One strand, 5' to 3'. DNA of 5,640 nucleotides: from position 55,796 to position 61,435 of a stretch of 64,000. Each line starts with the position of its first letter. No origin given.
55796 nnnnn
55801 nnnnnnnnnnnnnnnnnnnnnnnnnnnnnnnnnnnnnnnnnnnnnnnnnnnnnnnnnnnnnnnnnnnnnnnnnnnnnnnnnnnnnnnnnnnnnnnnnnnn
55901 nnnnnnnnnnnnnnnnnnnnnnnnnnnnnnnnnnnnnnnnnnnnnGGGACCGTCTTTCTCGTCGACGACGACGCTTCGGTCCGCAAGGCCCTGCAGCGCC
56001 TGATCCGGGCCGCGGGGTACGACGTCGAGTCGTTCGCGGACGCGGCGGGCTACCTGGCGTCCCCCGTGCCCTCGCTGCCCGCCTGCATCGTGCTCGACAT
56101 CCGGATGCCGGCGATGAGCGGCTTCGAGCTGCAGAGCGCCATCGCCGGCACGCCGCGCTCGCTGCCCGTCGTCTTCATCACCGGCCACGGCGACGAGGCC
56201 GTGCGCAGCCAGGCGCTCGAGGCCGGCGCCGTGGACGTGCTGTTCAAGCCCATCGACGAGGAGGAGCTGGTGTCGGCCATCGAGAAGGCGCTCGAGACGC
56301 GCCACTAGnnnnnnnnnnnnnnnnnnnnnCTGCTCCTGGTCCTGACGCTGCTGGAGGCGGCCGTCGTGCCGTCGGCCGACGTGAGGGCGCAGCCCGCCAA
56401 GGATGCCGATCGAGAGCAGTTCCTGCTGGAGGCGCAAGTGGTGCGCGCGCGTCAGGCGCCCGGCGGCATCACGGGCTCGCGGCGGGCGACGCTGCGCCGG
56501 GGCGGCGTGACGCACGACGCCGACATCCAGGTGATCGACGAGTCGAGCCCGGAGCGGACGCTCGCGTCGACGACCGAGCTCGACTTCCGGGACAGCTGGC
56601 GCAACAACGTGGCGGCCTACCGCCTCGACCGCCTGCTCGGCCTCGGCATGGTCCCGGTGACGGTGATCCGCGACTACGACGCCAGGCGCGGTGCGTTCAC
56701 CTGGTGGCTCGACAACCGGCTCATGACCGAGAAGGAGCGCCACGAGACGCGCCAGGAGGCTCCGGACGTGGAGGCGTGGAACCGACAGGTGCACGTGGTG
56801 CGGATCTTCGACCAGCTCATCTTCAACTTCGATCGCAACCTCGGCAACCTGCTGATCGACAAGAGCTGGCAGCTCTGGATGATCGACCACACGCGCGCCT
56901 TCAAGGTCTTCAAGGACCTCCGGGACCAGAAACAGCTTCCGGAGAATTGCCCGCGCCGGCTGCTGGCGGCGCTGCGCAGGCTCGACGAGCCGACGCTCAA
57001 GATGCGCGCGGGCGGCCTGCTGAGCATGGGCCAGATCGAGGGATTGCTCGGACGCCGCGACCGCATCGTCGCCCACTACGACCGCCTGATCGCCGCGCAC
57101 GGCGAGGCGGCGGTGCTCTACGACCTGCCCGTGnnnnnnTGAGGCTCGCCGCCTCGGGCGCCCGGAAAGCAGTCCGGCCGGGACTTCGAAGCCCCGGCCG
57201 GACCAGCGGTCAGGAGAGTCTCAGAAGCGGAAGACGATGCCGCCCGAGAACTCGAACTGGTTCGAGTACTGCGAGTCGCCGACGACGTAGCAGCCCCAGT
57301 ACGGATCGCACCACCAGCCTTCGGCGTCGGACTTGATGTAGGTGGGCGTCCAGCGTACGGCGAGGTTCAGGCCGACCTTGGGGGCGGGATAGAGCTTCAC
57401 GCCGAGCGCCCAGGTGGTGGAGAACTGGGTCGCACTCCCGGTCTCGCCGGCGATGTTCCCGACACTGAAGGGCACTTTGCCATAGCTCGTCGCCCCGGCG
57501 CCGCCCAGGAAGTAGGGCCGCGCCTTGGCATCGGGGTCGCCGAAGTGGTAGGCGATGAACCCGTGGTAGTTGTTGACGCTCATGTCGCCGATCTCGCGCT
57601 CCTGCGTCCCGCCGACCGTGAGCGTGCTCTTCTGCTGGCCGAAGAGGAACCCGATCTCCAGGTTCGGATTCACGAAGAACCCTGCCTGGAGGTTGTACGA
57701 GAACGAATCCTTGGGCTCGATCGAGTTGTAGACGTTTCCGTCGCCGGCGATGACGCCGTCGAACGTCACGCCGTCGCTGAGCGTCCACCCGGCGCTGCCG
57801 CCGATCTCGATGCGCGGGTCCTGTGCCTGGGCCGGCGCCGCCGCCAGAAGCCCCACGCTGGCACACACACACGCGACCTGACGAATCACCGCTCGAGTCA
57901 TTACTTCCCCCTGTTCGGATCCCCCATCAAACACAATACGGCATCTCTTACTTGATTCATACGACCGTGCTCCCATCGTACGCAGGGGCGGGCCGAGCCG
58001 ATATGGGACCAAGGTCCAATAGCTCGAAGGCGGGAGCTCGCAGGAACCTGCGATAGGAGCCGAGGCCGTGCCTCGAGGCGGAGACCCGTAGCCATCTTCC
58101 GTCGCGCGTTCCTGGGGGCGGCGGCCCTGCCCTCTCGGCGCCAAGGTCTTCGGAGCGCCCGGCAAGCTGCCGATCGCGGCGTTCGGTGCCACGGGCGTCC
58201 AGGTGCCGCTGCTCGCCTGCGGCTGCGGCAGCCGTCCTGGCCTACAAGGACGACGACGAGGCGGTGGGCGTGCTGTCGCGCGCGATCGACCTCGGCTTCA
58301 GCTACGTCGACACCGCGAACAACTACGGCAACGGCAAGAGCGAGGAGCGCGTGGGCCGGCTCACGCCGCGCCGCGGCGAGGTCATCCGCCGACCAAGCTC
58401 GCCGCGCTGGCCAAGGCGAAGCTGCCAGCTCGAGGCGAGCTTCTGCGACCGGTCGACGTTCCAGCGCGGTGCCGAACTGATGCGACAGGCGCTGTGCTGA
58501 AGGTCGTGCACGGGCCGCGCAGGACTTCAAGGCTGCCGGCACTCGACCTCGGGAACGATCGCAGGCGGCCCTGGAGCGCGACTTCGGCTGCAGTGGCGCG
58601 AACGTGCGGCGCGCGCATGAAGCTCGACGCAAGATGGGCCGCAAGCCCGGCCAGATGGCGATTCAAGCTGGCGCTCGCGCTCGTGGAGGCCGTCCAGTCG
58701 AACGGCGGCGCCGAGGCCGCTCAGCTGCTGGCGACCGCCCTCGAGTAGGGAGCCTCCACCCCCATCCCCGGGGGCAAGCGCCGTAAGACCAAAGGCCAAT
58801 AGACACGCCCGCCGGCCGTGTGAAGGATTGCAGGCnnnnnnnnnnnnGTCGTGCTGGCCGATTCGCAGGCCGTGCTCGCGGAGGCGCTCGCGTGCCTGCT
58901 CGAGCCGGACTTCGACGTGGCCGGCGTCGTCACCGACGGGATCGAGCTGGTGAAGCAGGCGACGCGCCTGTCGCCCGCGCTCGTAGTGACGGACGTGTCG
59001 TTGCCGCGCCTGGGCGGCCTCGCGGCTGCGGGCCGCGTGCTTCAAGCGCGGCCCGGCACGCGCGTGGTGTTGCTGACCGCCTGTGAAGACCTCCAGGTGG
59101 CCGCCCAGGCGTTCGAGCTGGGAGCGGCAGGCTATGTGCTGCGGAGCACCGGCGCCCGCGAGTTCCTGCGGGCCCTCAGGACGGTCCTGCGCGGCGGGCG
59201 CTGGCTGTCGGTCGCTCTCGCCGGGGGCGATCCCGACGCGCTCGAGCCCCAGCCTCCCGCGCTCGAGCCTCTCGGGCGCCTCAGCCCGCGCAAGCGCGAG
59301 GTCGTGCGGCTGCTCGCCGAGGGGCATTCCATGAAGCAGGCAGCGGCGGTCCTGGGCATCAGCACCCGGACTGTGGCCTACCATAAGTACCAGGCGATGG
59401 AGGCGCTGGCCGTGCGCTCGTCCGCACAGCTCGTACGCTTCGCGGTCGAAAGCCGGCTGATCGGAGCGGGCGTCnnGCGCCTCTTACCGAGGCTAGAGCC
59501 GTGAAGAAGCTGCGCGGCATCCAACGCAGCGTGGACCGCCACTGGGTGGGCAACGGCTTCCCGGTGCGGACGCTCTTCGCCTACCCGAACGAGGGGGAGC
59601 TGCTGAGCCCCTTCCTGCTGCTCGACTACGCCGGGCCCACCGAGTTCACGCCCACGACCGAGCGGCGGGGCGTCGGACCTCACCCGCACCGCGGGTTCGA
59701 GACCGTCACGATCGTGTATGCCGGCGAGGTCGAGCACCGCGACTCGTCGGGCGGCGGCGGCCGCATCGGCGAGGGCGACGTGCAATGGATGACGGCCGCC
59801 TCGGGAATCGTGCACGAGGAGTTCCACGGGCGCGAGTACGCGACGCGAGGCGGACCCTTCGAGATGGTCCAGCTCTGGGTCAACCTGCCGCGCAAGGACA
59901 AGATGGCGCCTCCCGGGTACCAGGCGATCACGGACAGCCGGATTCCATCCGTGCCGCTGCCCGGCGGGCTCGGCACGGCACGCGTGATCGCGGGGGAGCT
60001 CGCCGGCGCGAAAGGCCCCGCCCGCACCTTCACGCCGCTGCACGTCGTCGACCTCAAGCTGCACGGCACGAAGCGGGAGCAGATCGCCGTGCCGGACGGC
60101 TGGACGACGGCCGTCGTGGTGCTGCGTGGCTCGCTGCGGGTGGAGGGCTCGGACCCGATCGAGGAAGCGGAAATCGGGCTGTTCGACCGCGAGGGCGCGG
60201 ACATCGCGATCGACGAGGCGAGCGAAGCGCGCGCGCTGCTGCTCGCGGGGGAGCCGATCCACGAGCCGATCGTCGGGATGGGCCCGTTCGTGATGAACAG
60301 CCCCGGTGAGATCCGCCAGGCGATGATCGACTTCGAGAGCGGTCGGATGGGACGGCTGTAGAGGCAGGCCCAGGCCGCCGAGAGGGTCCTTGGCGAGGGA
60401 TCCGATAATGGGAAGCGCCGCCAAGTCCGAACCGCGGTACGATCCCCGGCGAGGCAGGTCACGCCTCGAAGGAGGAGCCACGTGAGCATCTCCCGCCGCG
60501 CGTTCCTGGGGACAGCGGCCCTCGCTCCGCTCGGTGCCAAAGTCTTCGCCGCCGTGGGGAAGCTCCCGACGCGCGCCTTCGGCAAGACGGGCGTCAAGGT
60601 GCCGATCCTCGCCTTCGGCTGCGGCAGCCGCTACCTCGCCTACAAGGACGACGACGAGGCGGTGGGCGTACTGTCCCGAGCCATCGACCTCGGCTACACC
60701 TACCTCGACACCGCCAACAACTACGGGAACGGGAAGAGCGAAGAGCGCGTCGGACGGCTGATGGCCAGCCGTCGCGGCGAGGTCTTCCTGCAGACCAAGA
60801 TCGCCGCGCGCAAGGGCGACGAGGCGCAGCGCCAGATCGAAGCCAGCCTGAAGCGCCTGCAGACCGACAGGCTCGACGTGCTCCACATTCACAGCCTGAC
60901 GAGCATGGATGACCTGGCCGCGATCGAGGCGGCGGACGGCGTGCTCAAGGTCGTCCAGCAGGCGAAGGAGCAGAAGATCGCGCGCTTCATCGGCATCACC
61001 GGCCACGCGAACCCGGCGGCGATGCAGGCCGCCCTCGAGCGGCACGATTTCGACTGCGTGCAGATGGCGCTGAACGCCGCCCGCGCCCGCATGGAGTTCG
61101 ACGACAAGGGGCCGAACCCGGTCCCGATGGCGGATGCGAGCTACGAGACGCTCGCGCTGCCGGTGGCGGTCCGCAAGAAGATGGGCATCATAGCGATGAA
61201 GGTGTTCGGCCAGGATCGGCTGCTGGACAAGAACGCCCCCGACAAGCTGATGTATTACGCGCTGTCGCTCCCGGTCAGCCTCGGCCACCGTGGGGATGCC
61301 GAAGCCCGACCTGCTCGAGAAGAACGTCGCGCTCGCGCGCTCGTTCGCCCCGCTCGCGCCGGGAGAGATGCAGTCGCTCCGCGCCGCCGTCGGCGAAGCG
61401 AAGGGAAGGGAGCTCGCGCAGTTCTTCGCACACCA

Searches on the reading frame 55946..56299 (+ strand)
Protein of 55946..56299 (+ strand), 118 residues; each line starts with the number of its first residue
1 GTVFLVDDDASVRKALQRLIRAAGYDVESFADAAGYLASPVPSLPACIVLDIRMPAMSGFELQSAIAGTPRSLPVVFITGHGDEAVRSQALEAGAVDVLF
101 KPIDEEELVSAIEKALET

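Call 77: search_protein_families(library=pfam, proteins=[window:55946-56299:+], max_evalue=0.0001)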
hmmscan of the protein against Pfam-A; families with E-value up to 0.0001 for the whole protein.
window:55946-56299:+ (118 aa): 1 family
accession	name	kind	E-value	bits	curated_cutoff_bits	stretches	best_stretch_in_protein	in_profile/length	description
PF00072.30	Response_reg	-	1.9e-28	99.3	30.2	1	3-113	1-111/111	Response regulator receiver domain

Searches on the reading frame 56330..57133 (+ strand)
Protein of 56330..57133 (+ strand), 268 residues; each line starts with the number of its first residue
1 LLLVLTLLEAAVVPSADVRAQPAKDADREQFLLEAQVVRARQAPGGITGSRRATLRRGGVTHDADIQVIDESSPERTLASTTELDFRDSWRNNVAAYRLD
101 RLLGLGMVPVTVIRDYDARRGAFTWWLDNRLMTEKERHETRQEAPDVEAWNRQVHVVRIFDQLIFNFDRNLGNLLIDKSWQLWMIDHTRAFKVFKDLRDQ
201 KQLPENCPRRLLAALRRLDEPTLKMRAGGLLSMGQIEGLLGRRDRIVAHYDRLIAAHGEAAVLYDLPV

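Call 77: search_protein_families(library=pfam, proteins=[window:56330-57133:+], max_evalue=0.0001)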
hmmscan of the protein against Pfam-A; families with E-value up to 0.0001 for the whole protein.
window:56330-57133:+ (268 aa): 1 family
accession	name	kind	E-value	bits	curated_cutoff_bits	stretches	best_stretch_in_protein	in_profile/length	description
PF00454.33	PI3_PI4_kinase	-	3.4e-05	24.3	27.1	1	145-211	123-189/241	Phosphatidylinositol 3- and 4-kinase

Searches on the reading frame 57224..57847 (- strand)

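Call 77: search_protein_families(library=pfam, proteins=[window:57224-57847:-], max_evalue=0.0001)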
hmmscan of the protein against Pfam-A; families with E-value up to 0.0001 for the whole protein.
window:57224-57847:- (208 aa): 1 family
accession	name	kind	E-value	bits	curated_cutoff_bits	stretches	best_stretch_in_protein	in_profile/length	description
PF13505.12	OMP_b-brl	-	3.6e-10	40.7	28.7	1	2-195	9-163/175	Outer membrane protein beta-barrel domain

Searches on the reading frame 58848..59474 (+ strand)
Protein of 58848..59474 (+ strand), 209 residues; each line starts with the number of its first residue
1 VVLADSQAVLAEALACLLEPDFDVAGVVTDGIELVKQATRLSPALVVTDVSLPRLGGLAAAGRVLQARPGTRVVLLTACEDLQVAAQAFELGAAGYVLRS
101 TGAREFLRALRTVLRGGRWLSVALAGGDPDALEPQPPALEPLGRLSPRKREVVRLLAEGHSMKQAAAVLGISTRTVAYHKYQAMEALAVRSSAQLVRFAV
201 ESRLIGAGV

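Call 77: search_protein_families(library=pfam, proteins=[window:58848-59474:+], max_evalue=0.0001)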
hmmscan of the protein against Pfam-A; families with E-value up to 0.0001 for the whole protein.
window:58848-59474:+ (209 aa): 7 families
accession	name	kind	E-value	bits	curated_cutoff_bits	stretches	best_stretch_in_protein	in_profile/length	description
PF00072.30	Response_reg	-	1.7e-14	54.3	30.2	1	1-110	1-110/111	Response regulator receiver domain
PF00196.25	GerE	-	3.3e-13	49.5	23.5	1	145-199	3-57/57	Bacterial regulatory proteins, luxR family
PF08281.18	Sigma70_r4_2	-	4.6e-09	36.2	25.7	1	142-187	8-54/54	Sigma-70, region 4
PF13384.12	HTH_23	-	2.6e-07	30.7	24.6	1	148-179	6-39/50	Homeodomain-like domain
PF13518.12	HTH_28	-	3.6e-06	27.4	25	1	148-177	1-30/52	Helix-turn-helix domain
PF13551.12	HTH_29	-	6.2e-05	23.4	28.1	0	150-176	2-29/64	Winged helix-turn helix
PF04545.22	Sigma70_r4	-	8e-05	22.5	24.1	0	142-187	2-48/50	Sigma-70, region 4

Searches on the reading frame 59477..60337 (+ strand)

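Call 77: search_protein_families(library=pfam, proteins=[window:59477-60337:+], max_evalue=0.0001)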
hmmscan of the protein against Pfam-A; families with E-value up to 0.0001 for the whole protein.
window:59477-60337:+ (287 aa): 2 families
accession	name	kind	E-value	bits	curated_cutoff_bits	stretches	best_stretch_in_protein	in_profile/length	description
PF02678.22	Pirin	-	1.2e-31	109.3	26.1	1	31-135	5-108/108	Pirin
PF05726.19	Pirin_C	-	9e-27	93.9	27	1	190-287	1-98/103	Pirin C-terminal cupin domain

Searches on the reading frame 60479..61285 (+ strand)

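Call 77: search_protein_families(library=pfam, proteins=[window:60479-61285:+], max_evalue=0.0001)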
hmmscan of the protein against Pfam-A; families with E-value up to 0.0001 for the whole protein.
window:60479-61285:+ (269 aa): 1 family
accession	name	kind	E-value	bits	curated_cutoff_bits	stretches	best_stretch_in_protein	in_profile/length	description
PF00248.27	Aldo_ket_red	-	3.5e-24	85.8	24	1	54-254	14-203/291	Aldo/keto reductase family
